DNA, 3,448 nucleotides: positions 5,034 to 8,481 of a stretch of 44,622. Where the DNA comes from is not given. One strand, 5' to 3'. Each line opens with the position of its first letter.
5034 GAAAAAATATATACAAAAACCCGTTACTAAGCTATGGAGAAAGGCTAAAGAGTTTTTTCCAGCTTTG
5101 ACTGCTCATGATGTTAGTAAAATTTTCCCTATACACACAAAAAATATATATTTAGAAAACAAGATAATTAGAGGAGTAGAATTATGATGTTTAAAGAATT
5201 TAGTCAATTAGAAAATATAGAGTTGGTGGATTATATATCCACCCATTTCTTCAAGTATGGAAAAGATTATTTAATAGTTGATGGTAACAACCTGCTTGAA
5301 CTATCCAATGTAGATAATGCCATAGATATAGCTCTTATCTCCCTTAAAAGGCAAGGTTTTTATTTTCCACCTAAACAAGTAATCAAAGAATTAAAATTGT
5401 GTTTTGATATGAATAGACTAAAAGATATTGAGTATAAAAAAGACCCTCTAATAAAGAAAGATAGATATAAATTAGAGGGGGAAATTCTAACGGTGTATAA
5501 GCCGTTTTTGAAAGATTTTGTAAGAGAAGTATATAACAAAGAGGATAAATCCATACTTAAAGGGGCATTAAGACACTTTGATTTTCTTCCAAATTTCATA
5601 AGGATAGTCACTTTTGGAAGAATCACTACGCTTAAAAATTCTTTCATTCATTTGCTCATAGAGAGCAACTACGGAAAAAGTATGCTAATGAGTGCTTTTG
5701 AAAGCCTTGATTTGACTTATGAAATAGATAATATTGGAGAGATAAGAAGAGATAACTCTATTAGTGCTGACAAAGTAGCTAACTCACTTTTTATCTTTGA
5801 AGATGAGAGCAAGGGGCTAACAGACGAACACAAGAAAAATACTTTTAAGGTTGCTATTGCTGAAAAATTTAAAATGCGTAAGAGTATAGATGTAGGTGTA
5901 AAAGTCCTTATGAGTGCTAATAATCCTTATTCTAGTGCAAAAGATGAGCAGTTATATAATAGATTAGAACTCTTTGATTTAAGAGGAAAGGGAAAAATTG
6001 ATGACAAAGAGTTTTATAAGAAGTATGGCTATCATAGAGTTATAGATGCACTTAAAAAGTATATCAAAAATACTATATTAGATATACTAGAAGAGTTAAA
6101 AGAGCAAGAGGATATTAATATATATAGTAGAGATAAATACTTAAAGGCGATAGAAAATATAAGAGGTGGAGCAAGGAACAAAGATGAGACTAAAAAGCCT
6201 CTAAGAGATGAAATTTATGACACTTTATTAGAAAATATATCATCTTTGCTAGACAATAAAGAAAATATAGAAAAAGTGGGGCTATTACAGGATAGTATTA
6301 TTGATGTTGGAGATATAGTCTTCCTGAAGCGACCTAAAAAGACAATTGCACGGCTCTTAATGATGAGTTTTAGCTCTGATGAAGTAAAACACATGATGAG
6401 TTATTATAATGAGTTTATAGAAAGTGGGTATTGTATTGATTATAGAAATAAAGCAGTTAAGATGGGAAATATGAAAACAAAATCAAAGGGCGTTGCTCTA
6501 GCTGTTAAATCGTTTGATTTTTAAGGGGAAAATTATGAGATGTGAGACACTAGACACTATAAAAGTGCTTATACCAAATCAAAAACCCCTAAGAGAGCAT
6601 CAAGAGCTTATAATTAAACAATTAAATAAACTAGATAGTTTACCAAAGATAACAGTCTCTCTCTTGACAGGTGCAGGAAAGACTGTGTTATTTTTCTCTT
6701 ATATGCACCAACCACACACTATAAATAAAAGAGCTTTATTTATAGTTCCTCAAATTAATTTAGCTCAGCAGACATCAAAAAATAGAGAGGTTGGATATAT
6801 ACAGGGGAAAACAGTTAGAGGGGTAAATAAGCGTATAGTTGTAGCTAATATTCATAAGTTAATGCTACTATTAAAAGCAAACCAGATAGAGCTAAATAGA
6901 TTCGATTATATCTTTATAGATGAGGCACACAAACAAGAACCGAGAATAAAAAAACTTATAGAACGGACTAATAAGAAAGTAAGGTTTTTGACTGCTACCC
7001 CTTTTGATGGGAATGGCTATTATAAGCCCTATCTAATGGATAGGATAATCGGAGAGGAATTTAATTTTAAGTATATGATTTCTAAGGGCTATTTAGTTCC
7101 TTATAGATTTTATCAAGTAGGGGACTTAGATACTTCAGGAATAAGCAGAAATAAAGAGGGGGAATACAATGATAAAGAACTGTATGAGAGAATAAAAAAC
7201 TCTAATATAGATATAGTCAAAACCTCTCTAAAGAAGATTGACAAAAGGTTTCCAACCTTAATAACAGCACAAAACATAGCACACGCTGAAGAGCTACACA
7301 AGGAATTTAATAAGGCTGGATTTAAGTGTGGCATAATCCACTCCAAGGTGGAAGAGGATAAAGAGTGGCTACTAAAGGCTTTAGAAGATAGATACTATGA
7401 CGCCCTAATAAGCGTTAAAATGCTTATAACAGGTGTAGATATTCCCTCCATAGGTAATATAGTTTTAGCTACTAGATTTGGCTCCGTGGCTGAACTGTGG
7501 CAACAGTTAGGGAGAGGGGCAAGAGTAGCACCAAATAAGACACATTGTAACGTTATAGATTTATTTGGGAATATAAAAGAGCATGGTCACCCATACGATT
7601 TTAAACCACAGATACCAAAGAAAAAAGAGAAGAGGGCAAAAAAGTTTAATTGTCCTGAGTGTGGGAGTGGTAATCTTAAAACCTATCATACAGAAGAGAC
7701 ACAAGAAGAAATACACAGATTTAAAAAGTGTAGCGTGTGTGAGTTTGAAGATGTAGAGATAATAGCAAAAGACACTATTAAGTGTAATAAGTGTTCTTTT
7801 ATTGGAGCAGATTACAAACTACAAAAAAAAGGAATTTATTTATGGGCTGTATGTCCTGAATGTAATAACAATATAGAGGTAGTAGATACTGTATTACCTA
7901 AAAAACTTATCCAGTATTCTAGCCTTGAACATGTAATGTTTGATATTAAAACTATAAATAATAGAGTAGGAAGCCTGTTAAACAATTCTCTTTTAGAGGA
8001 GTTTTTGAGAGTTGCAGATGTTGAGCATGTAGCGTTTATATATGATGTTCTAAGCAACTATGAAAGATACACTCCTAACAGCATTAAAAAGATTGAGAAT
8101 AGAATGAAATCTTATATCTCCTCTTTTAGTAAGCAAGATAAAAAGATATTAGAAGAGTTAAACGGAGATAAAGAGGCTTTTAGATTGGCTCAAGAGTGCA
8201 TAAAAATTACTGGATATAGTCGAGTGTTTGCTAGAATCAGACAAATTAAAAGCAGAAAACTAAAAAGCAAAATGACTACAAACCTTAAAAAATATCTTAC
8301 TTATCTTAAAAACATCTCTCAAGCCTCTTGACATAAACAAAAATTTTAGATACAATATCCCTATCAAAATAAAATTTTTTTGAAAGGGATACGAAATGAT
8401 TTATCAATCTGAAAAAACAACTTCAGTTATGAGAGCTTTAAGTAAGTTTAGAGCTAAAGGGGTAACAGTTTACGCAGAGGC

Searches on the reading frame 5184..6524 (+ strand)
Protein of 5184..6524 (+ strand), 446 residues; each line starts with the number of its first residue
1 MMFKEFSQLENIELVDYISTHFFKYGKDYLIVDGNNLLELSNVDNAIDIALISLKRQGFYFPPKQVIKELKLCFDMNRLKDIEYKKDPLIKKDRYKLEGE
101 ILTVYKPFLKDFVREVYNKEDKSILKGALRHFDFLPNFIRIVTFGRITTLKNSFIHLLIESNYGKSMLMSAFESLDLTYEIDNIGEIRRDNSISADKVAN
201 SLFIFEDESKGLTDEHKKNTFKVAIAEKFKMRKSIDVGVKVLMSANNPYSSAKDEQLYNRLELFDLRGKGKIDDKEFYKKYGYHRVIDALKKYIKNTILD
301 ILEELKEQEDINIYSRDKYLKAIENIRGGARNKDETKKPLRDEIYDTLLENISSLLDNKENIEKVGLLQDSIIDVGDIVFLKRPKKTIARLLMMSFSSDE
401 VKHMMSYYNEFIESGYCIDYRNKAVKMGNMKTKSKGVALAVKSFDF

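Call 9: search_protein_families(library=phrogs, proteins=[window:5184-6524:+])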
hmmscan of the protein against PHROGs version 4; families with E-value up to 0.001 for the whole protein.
window:5184-6524:+ (446 aa): 0 families

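Call 10: search_protein_families(library=pfam, proteins=[window:5184-6524:+], max_evalue=0.01)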
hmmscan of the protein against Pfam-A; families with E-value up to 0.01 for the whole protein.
window:5184-6524:+ (446 aa): 3 families
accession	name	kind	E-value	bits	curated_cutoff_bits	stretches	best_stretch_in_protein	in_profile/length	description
PF13833.12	EF-hand_8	-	0.008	16.3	28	0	262-278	32-48/54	EF-hand domain pair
PF19263.5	DUF5906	-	0.0092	17.1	27.6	0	162-255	7-111/114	Family of unknown function (DUF5906)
PF03442.20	CBM_X2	-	0.0096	16.4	28.9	0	70-111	20-61/83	Carbohydrate binding domain X2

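Call 47: find_homologous_proteins(query=window:5184-6524:+, max_evalue=0.00001)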
Query window:5184-6524:+ (446 aa): 2 proteins with E <= 0.00001 among 8000 candidates.
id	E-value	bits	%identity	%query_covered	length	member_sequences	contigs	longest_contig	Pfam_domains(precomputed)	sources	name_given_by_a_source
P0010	1.9e-278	941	97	100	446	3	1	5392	-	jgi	jgi:hypothetical protein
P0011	5.4e-205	699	72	100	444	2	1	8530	-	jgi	-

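Call 48: find_encoding_contigs(protein=P0011, flank=10000)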
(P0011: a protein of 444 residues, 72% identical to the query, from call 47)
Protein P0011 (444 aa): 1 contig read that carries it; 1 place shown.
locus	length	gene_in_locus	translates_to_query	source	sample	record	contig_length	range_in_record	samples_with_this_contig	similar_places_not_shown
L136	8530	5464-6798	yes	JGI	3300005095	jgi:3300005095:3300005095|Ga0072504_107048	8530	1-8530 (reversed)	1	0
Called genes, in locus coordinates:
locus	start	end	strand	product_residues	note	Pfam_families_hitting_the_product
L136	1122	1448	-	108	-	-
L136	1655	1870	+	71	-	-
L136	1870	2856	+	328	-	-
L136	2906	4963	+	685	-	-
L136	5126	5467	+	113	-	-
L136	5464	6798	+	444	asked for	-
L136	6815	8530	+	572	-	?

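Call 54: search_solved_structures(query=A2, max_evalue=1)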
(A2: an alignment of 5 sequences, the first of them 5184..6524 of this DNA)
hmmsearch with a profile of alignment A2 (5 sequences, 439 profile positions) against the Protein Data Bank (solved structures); distinct sequences matched with E-value up to 1: 1.
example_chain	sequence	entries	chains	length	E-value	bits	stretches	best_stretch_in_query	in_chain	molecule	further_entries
8fw5_F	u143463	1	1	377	0.81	11.8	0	341-397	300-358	Schizosaccharomyces pombe LAM1, Human LAMTOR1 ortholog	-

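Call 61: predict_structure(alignment_id=A3)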
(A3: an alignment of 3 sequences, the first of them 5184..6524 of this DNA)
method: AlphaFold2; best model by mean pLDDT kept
length: 446 residues; sequences in the alignment: 3
mean_pLDDT: 45.1   pTM: 0.31
mean pLDDT of the five models: 45.1, 42.7, 40.7, 40.6, 39.3
residues with pLDDT >= 90: 3; 70-90: 81; 50-70: 61; < 50: 301
segments of 3 or more residues with pLDDT < 50: 1-16, 24-39, 76-339, 443-446
pLDDT, mean of each block of 10 residues (from residue 1): 32 47 45 45 55 57 54 48 31 31 32 30 35 41 32 36 41 30 23 24 23 30 29 22 23 31 37 40 35 31 31 32 34 39 70 73 75 81 88 75 77 78 80 84 39
secondary structure, 60 per line:
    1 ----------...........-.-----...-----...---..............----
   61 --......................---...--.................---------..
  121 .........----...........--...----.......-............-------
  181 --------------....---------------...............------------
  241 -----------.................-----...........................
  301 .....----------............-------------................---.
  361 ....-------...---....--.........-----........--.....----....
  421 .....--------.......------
elements in order: H11-21 E29-31 E37-39 H43-56 H63-84 H93-109 H119-129 H134-144 H154-160 H162-173 H195-198 H214-228 H252-268 H274-305 H316-327 H341-356 H360-364 E372-374 E378-381 H384-392 H398-405 H408-412 E417-425 E434-440

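Call 65: fold_search(model_id=the predicted structure, library=pdb)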
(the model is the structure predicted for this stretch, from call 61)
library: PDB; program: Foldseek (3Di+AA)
matches with E <= 10: 19; with E <= 0.001: 0
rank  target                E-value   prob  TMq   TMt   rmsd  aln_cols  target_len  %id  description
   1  8r1a_A                1.3e+00  0.11  0.12  0.10  54.2       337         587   13  Model of the membrane-bound GBP1 oligomer (released 2024-01-17)
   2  9h2h_I                1.4e+00  0.08  0.11  0.19  18.4       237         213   13  AcMNPV apical cap - composite map of the C2 plug (released 2025-06-04)
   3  9h2j_C                1.6e+00  0.06  0.09  0.16  18.5       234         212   14  AcMNPV apical cap - C14 anchor complex only (released 2025-06-04)
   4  9dgs_m                3.9e+00  0.03  0.13  0.09  29.6       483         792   11  Dynactin and dynein tail region of dynein-dynactin complex on microtubules (released 2025-09-10)
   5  9yng_m                4.7e+00  0.02  0.11  0.07  28.1       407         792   10  Dynactin and dynein-1 tail region of dynein-dynactin complex on microtubule in the presence of LIS1 (released 2026-01-28)
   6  2zze_A                5.2e+00  0.06  0.07  0.05  13.6       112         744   12  Crystal structure of alanyl-tRNA synthetase without oligomerization domain in lysine-methylated form (released 2009-07-21)
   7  9n75_NB               6.3e+00  0.01  0.07  0.11  70.0       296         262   13  SSU processome maturation and disassembly, State I (released 2025-11-05)
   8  7q2y_C                6.9e+00  0.02  0.11  0.16  28.8       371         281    9  Cryo-EM structure of clamped S.cerevisiae condensin-DNA complex (form II) (released 2022-03-23)
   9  9n73_NB               7.6e+00  0.02  0.08  0.13  62.1       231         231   13  SSU processome maturation and disassembly, State G (released 2025-10-29)
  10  9hhl_m                7.6e+00  0.01  0.12  0.08  28.9       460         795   13  Structure of Dynein-Dynactin-NuMA-LIS1 (released 2025-12-03)
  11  3e5q_C                8.0e+00  0.04  0.10  0.18  14.0       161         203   12  Unbound Oxidised CprK (released 2008-09-30)
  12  9n74_NB               8.0e+00  0.01  0.08  0.12  69.8       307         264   13  SSU processome maturation and disassembly, State H (released 2025-10-29)
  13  7esz_D                8.4e+00  0.02  0.13  0.15  21.7       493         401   10  Crystal structure of the complex formed by Wolbachia cytoplasmic incompatibility factors CinA and CinB with Mn2+ from  (released 2021-11-10)
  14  7tdz_M                8.4e+00  0.02  0.09  0.06  22.2       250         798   13  Cryo-EM model of protomer of the cytoplasmic ring of the nuclear pore complex from Xenopus laevis (released 2022-06-22)
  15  7et0_D                8.8e+00  0.01  0.10  0.10  22.7       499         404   10  Crystal structure of the complex formed by Wolbachia cytoplasmic incompatibility factors CinA and CinB from wPip (released 2021-11-10)
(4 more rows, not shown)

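Call 90: find_related_loci(query=A8, collection=genome_contigs, flank=6000)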
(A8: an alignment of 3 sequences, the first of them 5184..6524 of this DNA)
Query A8 (446 aa) in genome_contigs; peptide patterns used: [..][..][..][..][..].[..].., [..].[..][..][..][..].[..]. (x = any residue, [..] = any of these).
184 stretches matched a pattern, but none encodes a relative of the query by tblastn (E <= 1e-3).

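Call 110: search_protein_representatives(protein=window:5184-6524:+)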
Query: 446 residues. Proteins with E-value up to 0.001 (for the whole library): 102; up to 1e-10: 29; up to 1e-30: 2. The best 102 are listed.
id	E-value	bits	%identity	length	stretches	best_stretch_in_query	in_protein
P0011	1.7e-205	699.4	73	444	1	1-442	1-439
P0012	2.1e-33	132.5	31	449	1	3-437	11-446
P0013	5.1e-30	121.4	26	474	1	14-433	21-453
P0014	4.2e-26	108.4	27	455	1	6-436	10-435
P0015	2.3e-24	102.7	30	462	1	11-411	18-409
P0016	1.6e-23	100.0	27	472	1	57-431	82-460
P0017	1.1e-19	87.3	30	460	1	125-415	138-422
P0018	8.6e-18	81.1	30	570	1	77-363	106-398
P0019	4.9e-16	75.3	30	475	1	19-402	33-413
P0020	2.4e-15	73.0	27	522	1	88-392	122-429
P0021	2.9e-15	72.8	27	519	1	88-409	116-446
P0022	4.7e-15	72.1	28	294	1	146-406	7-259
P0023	6.1e-15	71.7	26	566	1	76-355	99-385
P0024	1.0e-14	71.0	30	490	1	116-428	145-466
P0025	1.1e-14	70.8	31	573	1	111-306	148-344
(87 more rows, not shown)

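Call 112: search_protein_families(library=pfam, alignment_id=A9, max_evalue=0.001)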
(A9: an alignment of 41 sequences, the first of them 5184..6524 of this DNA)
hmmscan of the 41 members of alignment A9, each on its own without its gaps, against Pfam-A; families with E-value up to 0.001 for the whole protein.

A. member 1, window:5184-6524:+ (446 aa): 0 families

B. families by the number of members that match (of 41 scanned): 6 families
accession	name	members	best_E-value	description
PF08707.16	PriCT_2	3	4e-18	Primase C terminal 2 (PriCT-2)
PF19263.5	DUF5906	3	2.9e-05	Family of unknown function (DUF5906)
PF09250.16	Prim-Pol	2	2.2e-28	Bifunctional DNA primase/polymerase, N-terminal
PF22763.1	NrS1-1_pol-like_HBD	1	7.7e-17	NrS-1 polymerase HBD domain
PF16793.10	RepB_primase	1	1.7e-11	RepB DNA-primase N-terminal domain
PF13362.12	Toprim_3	1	1.7e-06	Toprim domain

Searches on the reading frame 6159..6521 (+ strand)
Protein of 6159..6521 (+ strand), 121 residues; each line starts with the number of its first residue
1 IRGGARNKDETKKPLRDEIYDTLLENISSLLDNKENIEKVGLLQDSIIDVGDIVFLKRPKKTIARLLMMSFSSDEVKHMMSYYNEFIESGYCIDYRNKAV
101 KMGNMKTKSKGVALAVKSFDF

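Call 75: predict_structure(alignment_id=A5)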
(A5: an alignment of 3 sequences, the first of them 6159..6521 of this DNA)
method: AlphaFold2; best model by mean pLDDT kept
length: 121 residues; sequences in the alignment: 3
mean_pLDDT: 80.8   pTM: 0.73
mean pLDDT of the five models: 80.8, 80.1, 79.2, 77.6, 75.4
residues with pLDDT >= 90: 42; 70-90: 59; 50-70: 6; < 50: 14
segments of 3 or more residues with pLDDT < 50: 1-11, 119-121
pLDDT, mean of each block of 10 residues (from residue 1): 41 68 89 83 88 90 93 92 88 88 83 72 38
secondary structure, 60 per line:
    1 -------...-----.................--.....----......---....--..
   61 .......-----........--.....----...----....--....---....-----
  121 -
elements in order: H16-32 H35-39 E47-49 E53-56 H59-67 H73-80 H83-87 E92-94 E99-102 E105-108 E112-115

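Call 79: fold_search(model_id=the predicted structure, library=pdb)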
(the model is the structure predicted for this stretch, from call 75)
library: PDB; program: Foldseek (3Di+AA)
matches with E <= 10: 160; with E <= 0.001: 0
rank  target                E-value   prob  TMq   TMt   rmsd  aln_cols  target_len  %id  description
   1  3e5q_F                2.2e-01  0.11  0.21  0.15  17.5       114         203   14  Unbound Oxidised CprK (released 2008-09-30)
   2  5vfx_D                2.3e-01  0.66  0.39  0.45   5.0       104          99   14  Structure of an accessory protein of the pCW3 relaxosome in complex with the origin of transfer (oriT) DNA (released 2018-04-18)
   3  2zcw                  2.5e-01  0.23  0.26  0.19   8.0       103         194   14  Crystal Structure of TTHA1359, a Transcriptional Regulator, CRP/FNR family from Thermus thermophilus HB8 (released 2007-12-04)
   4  3e6d_B                4.0e-01  0.16  0.24  0.17   7.3        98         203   14  Crystal Structure of CprK C200S (released 2008-09-30)
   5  3r6s_C                4.3e-01  0.33  0.30  0.20   5.4        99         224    9  Crystal structure of GlxR transcription factor from Corynebacterium glutamicum with cAMP (released 2012-03-28)
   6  3d0s_A                4.3e-01  0.25  0.28  0.18   5.9        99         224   10  cAMP receptor protein from m.tuberculosis, cAMP-free form (released 2009-02-03)
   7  3i54_C                4.5e-01  0.09  0.21  0.16  13.9       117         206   16  Crystal structure of MtbCRP in complex with cAMP (released 2009-09-08)
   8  3r6s_F                4.8e-01  0.30  0.29  0.19   5.5        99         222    9  Crystal structure of GlxR transcription factor from Corynebacterium glutamicum with cAMP (released 2012-03-28)
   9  3i59_A                4.8e-01  0.21  0.27  0.18   6.9        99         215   12  Crystal structure of MtbCRP in complex with N6-cAMP (released 2009-09-08)
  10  3i54_D                6.1e-01  0.12  0.23  0.15   8.2        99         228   12  Crystal structure of MtbCRP in complex with cAMP (released 2009-09-08)
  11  6t8s_AAA              6.1e-01  0.10  0.25  0.23   9.8       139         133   12  Structure of the major Type IV pilin PilA1 from Clostridium difficile (released 2020-03-25)
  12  3i54_A                6.1e-01  0.08  0.22  0.15  14.0       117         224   16  Crystal structure of MtbCRP in complex with cAMP (released 2009-09-08)
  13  3e5q_C                6.1e-01  0.07  0.20  0.15  19.4       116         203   12  Unbound Oxidised CprK (released 2008-09-30)
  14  3e6b_B                6.9e-01  0.06  0.18  0.13  16.8       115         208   12  OCPA complexed CprK (C200S) (released 2008-09-30)
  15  3e5x_A                7.8e-01  0.08  0.19  0.13  10.6       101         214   13  OCPA complexed CprK (released 2008-12-09)
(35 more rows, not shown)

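Call 98: fold_search(model_id=the predicted structure, library=viral)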
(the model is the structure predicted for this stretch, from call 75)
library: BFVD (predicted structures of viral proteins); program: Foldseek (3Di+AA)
matches with E <= 10: 278; with E <= 0.001: 0
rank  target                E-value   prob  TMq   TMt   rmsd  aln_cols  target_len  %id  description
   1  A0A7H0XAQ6            8.7e-02  0.38  0.27  0.26  10.7       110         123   12  (no name in the UniProt tables at hand)
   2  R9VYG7                9.9e-02  0.80  0.42  0.32   5.2       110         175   12  Uncharacterized protein [Flavobacterium phage 6H]
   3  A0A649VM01            1.0e-01  0.44  0.33  0.21   9.9       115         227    8  Uncharacterized protein [Microbacterium phage Megan]
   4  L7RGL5                1.3e-01  0.28  0.26  0.29  10.1       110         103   14  Arginyl-tRNA synthetase [Acanthamoeba polyphaga moumouvirus]
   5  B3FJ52                1.4e-01  0.14  0.24  0.24  11.3       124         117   16  Uncharacterized protein [Pseudomonas phage 201phi2-1]
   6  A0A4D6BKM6            1.6e-01  0.21  0.25  0.29   9.2       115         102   10  (no name in the UniProt tables at hand)
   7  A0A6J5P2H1            2.2e-01  0.20  0.22  0.29   8.7        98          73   12  Uncharacterized protein [uncultured Caudovirales phage]
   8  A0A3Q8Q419            2.9e-01  0.35  0.34  0.38   8.3       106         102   13  Uncharacterized protein [Sulfolobales Beppu rod-shaped virus 1]
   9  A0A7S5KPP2            3.3e-01  0.21  0.29  0.32   7.4       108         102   12  (no name in the UniProt tables at hand)
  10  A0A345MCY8            3.7e-01  0.28  0.31  0.34   6.4        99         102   15  (no name in the UniProt tables at hand)
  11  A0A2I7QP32            4.2e-01  0.33  0.37  0.42  11.2       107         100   17  (no name in the UniProt tables at hand)
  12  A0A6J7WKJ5            4.5e-01  0.16  0.25  0.30  14.7       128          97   11  Uncharacterized protein [uncultured Caudovirales phage]
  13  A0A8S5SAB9            4.5e-01  0.15  0.28  0.18   9.5       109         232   13  Z DNA-binding protein [Siphoviridae sp. ctgaY24]
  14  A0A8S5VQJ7            4.5e-01  0.11  0.23  0.13  15.8       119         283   11  (no name in the UniProt tables at hand)
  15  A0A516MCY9            4.8e-01  0.21  0.26  0.23   8.4       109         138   11  (no name in the UniProt tables at hand)
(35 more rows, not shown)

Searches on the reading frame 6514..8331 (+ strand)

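Call 9: search_protein_families(library=phrogs, proteins=[window:6514-8331:+])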
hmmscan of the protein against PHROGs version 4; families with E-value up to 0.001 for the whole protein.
window:6514-8331:+ (605 aa): 4 families
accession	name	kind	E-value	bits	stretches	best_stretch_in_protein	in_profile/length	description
phrog_16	-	DNA, RNA and nucleotide metabolism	6.4e-61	207.7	1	21-522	268-709/986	DNA helicase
phrog_16694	-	unknown function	3.5e-11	42.8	1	239-341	550-663/1010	-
phrog_9690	-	DNA, RNA and nucleotide metabolism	5.8e-11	43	1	96-357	10-275/306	DNA helicase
phrog_62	-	DNA, RNA and nucleotide metabolism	3.2e-05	22.5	1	24-167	695-853/1881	DNA helicase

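Call 10: search_protein_families(library=pfam, proteins=[window:6514-8331:+], max_evalue=0.01)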
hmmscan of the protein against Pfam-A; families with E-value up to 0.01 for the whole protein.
window:6514-8331:+ (605 aa): 6 families
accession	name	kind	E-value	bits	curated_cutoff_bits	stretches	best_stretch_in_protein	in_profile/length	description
PF04851.21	ResIII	-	1.8e-16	60.9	22.5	1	24-164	2-163/164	Type III restriction enzyme, res subunit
PF00271.37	Helicase_C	-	1.2e-10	42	23.5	1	241-338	11-109/110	Helicase conserved C-terminal domain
PF00270.35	DEAD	-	7.4e-10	39.3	26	1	28-164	2-161/167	DEAD/DEAH box helicase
PF21957.2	Zn_ribbon_16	-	0.00047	20.5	27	0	370-404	7-42/65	Zinc beta-ribbon finger, putative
PF04055.27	Radical_SAM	-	0.0034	18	29.5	0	219-275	89-147/166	Radical SAM superfamily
PF24859.1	FdhE_central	-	0.0072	16.8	27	1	380-412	2-34/39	FdhE, central domain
